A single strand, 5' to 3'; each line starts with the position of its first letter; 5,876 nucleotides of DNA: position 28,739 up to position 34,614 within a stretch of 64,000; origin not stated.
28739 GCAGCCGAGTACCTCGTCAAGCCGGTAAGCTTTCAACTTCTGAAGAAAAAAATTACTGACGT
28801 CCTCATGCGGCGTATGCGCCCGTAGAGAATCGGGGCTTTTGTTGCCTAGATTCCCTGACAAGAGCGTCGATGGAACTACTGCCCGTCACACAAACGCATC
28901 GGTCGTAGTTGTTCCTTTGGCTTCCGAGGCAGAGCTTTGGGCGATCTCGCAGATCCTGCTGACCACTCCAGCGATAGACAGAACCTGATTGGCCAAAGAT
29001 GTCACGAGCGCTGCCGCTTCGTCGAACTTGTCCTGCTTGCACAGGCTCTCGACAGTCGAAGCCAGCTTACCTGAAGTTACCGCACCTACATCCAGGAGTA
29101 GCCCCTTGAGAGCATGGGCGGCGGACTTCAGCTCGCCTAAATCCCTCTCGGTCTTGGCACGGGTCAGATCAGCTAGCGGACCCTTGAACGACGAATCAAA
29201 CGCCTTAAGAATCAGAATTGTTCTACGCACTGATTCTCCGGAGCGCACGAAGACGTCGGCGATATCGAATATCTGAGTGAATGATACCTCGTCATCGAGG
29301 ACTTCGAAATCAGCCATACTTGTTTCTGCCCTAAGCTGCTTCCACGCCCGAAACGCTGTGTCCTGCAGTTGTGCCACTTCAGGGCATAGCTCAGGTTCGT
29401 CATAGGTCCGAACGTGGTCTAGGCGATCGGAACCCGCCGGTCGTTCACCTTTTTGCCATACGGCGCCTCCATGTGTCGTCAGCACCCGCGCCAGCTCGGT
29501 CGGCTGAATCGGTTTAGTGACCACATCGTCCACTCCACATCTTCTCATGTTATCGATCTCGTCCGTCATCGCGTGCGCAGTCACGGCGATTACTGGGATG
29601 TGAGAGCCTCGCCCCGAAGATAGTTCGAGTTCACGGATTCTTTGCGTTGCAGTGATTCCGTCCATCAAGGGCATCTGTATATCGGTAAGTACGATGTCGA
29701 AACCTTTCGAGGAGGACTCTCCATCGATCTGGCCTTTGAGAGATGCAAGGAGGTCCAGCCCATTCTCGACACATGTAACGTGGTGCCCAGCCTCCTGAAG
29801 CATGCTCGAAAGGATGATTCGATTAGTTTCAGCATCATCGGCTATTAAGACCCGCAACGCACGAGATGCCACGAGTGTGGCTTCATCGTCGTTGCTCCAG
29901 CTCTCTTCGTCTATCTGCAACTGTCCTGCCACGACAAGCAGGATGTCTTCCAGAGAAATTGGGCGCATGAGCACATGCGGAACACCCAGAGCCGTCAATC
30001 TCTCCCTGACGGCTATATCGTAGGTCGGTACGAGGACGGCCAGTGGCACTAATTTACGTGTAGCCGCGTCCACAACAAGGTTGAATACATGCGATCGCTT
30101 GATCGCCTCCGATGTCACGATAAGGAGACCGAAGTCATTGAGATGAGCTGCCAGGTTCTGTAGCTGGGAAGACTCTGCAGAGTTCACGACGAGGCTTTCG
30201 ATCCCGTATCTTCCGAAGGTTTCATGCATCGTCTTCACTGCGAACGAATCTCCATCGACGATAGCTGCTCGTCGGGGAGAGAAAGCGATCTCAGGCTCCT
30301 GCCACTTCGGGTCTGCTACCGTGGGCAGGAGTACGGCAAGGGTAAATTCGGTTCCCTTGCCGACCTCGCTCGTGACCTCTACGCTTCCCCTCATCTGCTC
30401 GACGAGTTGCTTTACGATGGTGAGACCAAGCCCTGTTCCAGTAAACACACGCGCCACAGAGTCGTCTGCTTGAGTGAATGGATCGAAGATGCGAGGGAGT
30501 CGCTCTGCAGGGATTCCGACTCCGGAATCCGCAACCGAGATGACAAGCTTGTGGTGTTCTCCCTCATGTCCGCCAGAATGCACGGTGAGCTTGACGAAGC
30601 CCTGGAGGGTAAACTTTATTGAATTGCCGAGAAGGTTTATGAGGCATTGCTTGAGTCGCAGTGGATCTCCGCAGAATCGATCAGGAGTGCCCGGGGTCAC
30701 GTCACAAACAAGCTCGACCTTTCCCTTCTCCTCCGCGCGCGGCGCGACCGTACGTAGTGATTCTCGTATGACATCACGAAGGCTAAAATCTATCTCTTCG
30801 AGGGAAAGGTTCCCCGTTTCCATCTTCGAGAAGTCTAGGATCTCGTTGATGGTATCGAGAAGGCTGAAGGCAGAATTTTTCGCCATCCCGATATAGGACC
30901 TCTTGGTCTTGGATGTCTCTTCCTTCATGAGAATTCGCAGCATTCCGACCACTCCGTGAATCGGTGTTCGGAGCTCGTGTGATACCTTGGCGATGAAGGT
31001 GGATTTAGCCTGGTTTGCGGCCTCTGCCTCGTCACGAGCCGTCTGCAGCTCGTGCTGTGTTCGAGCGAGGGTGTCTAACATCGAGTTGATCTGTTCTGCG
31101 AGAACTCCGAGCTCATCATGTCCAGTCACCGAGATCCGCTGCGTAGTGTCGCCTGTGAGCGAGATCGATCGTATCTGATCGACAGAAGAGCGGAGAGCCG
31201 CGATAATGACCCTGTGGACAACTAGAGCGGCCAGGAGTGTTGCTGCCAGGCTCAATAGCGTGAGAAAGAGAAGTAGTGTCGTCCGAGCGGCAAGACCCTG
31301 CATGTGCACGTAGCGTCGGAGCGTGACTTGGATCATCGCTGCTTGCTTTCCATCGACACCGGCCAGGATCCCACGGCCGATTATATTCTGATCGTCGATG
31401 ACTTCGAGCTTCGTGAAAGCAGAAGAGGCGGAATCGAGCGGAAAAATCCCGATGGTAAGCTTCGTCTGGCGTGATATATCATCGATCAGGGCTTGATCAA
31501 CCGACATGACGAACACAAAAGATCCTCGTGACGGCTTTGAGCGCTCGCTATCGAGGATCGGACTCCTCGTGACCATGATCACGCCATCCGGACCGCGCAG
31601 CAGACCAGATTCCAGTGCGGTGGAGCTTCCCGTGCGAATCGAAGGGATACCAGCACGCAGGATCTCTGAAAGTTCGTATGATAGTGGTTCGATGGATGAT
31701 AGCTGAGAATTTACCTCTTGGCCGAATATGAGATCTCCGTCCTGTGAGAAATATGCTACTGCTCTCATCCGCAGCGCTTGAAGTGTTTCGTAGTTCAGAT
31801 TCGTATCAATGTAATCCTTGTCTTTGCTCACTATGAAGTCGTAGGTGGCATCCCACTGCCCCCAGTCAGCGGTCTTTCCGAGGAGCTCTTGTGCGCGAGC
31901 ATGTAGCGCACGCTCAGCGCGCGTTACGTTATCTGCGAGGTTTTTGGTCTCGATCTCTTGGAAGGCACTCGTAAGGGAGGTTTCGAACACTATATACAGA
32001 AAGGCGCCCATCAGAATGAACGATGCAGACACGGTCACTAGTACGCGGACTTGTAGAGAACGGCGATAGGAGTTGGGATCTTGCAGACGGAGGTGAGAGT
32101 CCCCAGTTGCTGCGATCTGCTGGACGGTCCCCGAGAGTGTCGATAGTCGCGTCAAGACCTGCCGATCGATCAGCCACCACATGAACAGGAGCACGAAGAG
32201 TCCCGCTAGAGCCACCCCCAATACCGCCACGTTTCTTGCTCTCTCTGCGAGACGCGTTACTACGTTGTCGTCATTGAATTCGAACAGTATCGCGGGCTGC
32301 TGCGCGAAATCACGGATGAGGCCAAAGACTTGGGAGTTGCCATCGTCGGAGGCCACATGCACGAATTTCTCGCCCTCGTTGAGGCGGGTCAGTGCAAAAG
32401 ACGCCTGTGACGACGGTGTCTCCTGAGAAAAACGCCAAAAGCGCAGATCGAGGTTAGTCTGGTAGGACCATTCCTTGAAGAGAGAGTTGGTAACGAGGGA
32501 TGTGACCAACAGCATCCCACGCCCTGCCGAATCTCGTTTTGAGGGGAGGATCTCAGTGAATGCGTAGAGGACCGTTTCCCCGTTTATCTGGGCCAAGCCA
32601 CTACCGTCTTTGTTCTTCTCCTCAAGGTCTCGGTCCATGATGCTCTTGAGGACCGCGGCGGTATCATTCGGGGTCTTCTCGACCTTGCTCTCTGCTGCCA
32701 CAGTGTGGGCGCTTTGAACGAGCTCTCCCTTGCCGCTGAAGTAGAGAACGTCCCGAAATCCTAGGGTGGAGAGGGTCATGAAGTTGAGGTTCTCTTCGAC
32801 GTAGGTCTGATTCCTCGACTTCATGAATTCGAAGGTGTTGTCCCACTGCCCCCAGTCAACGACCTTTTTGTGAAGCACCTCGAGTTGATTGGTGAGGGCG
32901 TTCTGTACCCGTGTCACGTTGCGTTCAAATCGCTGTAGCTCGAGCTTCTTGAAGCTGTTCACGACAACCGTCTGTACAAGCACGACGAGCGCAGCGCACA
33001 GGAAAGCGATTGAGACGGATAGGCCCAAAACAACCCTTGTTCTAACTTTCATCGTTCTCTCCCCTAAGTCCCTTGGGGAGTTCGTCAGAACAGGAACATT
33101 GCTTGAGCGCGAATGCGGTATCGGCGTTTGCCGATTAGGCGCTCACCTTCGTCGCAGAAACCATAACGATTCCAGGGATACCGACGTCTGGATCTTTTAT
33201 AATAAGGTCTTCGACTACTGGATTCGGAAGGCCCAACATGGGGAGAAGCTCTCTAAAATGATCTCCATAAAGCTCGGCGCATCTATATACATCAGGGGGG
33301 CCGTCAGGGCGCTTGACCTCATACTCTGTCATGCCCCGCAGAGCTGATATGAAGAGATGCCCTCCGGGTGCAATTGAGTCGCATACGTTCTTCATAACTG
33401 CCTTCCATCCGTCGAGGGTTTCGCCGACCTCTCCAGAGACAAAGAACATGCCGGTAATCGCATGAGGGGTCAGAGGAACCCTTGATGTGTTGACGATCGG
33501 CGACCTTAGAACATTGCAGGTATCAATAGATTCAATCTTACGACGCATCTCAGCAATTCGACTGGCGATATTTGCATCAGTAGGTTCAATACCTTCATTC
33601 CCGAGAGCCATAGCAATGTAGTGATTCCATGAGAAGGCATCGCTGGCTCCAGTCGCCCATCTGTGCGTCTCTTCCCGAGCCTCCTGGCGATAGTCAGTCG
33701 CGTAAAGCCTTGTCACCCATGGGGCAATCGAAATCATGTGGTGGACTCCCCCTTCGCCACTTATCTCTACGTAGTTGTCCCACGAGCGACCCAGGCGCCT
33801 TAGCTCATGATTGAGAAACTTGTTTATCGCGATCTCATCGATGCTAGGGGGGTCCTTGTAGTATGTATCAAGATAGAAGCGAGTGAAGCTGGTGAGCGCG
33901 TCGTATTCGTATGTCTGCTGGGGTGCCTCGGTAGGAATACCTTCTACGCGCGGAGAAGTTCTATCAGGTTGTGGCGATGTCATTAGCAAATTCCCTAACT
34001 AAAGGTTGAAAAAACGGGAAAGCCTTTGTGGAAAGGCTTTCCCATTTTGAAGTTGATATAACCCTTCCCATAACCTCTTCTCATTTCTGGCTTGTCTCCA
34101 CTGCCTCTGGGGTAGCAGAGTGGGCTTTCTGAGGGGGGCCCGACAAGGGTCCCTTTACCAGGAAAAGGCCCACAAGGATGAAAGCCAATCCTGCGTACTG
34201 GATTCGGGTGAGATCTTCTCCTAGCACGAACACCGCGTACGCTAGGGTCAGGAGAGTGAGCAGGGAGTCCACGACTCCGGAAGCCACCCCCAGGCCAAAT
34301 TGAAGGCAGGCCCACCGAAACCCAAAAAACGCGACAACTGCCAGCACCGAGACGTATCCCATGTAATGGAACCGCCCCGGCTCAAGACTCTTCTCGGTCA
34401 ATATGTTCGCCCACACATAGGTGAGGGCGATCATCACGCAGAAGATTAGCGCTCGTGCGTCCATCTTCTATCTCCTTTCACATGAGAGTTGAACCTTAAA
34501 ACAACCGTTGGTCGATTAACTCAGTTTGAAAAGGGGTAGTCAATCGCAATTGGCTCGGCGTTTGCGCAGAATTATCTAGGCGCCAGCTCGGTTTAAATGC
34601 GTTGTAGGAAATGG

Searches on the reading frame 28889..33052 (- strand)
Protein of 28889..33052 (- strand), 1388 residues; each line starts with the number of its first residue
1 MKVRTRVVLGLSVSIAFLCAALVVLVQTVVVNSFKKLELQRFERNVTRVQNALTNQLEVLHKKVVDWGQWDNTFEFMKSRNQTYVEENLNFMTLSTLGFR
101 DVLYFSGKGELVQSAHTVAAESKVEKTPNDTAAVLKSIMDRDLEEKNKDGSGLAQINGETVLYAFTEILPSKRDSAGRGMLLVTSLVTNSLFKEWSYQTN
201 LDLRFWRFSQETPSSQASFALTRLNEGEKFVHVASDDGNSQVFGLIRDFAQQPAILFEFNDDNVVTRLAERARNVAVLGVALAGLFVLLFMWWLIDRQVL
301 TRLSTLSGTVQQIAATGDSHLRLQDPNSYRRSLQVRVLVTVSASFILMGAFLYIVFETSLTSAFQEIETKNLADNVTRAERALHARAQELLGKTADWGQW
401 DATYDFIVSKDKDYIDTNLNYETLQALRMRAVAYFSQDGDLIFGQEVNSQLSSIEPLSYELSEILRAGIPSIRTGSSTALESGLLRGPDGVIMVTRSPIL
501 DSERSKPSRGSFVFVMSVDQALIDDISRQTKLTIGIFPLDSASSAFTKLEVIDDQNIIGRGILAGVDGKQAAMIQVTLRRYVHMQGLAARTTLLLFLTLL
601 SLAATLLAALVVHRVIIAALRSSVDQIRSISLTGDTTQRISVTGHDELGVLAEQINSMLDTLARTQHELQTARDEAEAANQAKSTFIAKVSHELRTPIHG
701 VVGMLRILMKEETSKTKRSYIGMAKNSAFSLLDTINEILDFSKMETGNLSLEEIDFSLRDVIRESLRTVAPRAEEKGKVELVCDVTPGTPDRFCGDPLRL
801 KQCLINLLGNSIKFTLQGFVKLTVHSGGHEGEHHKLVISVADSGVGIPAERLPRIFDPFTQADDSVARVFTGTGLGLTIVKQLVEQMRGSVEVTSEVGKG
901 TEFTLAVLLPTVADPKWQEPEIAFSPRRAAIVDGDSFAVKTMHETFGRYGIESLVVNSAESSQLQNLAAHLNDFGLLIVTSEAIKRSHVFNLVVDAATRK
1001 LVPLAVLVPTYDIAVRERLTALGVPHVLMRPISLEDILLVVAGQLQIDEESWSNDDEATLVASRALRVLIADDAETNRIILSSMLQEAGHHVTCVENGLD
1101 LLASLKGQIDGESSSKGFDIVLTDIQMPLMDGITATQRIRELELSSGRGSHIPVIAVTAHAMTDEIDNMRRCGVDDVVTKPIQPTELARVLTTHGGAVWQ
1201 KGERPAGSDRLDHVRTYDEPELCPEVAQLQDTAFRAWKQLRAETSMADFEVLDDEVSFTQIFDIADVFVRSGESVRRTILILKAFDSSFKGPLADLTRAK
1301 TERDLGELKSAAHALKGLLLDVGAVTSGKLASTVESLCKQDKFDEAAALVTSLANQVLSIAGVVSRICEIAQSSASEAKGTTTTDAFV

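Call 20: search_protein_families(library=pfam, proteins=[window:28889-33052:-], max_evalue=0.01)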
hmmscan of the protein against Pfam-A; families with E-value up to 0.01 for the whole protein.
window:28889-33052:- (1388 aa): 6 families
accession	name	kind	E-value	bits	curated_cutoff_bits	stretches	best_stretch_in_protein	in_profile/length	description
PF05228.19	CHASE4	-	9.7e-48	162.3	26.2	2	382-534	1-137/140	CHASE4 domain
PF02518.31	HATPase_c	-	1.6e-28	99.8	26.4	1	795-907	1-107/111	Histidine kinase-, DNA gyrase B-, and HSP90-like ATPase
PF00072.30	Response_reg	-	3.4e-22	79.1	30.2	1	1068-1190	1-109/111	Response regulator receiver domain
PF00512.31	HisKA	-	1.1e-14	54.6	26.9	1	682-747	1-66/66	His Kinase A (phospho-acceptor) domain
PF00672.30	HAMP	-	4e-09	37.1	25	1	612-662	2-51/53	HAMP domain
PF01627.28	Hpt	-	0.00013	22.5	24.6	1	1293-1356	14-77/84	Hpt domain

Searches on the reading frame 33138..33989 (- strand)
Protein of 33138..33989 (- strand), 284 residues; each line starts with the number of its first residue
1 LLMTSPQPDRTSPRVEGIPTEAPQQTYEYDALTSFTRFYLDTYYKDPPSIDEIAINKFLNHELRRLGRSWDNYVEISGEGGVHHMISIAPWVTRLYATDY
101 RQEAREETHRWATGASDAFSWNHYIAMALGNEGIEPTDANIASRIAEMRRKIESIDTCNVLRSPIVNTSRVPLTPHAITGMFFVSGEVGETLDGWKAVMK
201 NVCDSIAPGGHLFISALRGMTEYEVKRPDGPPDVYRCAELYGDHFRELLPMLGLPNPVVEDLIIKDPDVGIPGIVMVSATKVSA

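Call 20: search_protein_families(library=pfam, proteins=[window:33138-33989:-], max_evalue=0.01)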
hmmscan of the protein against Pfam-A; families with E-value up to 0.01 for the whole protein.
window:33138-33989:- (284 aa): 1 family
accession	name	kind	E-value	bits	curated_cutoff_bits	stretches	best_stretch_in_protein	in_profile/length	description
PF01234.23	NNMT_PNMT_TEMT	-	4e-19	69.3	25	1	29-224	10-207/261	NNMT/PNMT/TEMT family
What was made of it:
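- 33135..33989 (-): NNMT/PNMT/TEMT-family small-molecule N-methyltransferase (284 aa). PF01234 E 4e-19 (call 20).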

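Call 45: search_protein_families(library=ncbifam, proteins=[window:33138-33989:-], max_evalue=0.001)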
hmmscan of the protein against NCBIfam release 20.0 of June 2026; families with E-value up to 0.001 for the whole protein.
window:33138-33989:- (284 aa): 1 family
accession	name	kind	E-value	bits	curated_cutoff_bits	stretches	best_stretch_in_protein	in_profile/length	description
NF041360.1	GntF_guanitoxin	equivalog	4.2e-10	39.2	60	1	81-215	67-210/273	guanitoxin biosynthesis pre-guanitoxin forming N-methyltransferase GntF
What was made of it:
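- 33135..33989 (-): Best NCBIfam match is GntF N-methyltransferase, 39 bits against a cut-off of 60 (call 45).
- The methyltransferase and EamA matches to named families are below the curated cut-offs (call 45).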

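Call 62: search_solved_structures(query=window:33138-33989:-, max_evalue=0.01)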
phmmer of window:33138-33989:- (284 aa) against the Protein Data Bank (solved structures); distinct sequences matched with E-value up to 0.01: 18.
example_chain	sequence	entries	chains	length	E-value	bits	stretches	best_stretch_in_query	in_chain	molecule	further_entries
2a14_A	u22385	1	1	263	2.7e-06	29.9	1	36-225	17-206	indolethylamine N-methyltransferase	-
2iip_A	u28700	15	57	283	1.4e-05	27.6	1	36-217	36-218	Nicotinamide N-methyltransferase | NNMT protein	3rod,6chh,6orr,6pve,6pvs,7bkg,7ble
7et7_A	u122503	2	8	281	1.4e-05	27.6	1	36-217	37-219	Nicotinamide N-methyltransferase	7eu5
5yjf_A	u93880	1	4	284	1.4e-05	27.5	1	36-217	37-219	Nicotinamide N-methyltransferase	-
9gvm_A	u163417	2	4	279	1.5e-05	27.5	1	36-217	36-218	Nicotinamide N-methyltransferase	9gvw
9gwa_A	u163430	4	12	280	1.5e-05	27.5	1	36-217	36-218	Nicotinamide N-methyltransferase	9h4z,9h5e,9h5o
5xvq_A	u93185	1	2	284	1.5e-05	27.5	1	37-217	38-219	Nicotinamide N-methyltransferase (NNMT)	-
3hce_A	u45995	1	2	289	1.9e-05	27.1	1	12-215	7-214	Phenylethanolamine N-methyltransferase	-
6ws1_A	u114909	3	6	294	2e-05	27.1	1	12-215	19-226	Phenylethanolamine N-methyltransferase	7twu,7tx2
1hnn_A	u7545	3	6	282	2e-05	27.1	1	12-215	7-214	PHENYLETHANOLAMINE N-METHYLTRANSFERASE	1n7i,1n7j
1yz3_A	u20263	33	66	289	2.2e-05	27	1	12-215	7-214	Phenylethanolamine N-methyltransferase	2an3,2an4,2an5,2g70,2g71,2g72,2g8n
3hca_A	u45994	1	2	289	2.2e-05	26.9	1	12-215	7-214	Phenylethanolamine N-methyltransferase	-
2obf_A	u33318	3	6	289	3.2e-05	26.4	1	12-215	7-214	Phenylethanolamine N-methyltransferase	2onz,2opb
7wmt_A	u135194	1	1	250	5.3e-05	25.7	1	36-219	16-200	Nicotinamide N-methyltransferase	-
7egu_A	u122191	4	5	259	0.00012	24.6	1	36-217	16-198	Nicotinamide N-methyltransferase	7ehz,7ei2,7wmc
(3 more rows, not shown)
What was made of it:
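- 33135..33989 (-): Best PDB matches are INMT, NNMT and PNMT (call 62).
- The methyltransferase resembles INMT, NNMT, PNMT and GntF (calls 20, 45, 62).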

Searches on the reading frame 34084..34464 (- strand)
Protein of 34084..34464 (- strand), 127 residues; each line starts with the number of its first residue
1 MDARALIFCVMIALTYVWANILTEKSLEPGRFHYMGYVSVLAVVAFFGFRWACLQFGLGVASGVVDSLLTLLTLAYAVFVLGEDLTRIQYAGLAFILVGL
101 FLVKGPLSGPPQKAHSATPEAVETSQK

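Call 20: search_protein_families(library=pfam, proteins=[window:34084-34464:-], max_evalue=0.01)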
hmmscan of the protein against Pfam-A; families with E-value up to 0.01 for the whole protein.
window:34084-34464:- (127 aa): 1 family
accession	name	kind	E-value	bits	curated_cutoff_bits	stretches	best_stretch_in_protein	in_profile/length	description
PF00892.27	EamA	-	1.4e-07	32.3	28.2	1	7-103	39-133/135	EamA-like transporter family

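Call 45: search_protein_families(library=ncbifam, proteins=[window:34084-34464:-], max_evalue=0.001)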
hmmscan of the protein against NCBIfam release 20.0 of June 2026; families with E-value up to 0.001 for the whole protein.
window:34084-34464:- (127 aa): 3 families
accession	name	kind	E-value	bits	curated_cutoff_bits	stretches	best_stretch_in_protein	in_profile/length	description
NF007767.1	PRK10452.1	equivalog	0.00013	22.2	122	0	35-113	31-111/120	multidrug/spermidine efflux SMR transporter subunit MdtJ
TIGR03340.1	phn_DUF6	hypoth_equivalog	0.00027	20.7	288.15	1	26-103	56-133/281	phosphonate utilization associated putative membrane protein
NF007934.1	PRK10650.1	equivalog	0.001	19.6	103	0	10-104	13-107/109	multidrug/spermidine efflux SMR transporter subunit MdtI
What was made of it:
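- The EamA protein resembles MdtI/J (call 45).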
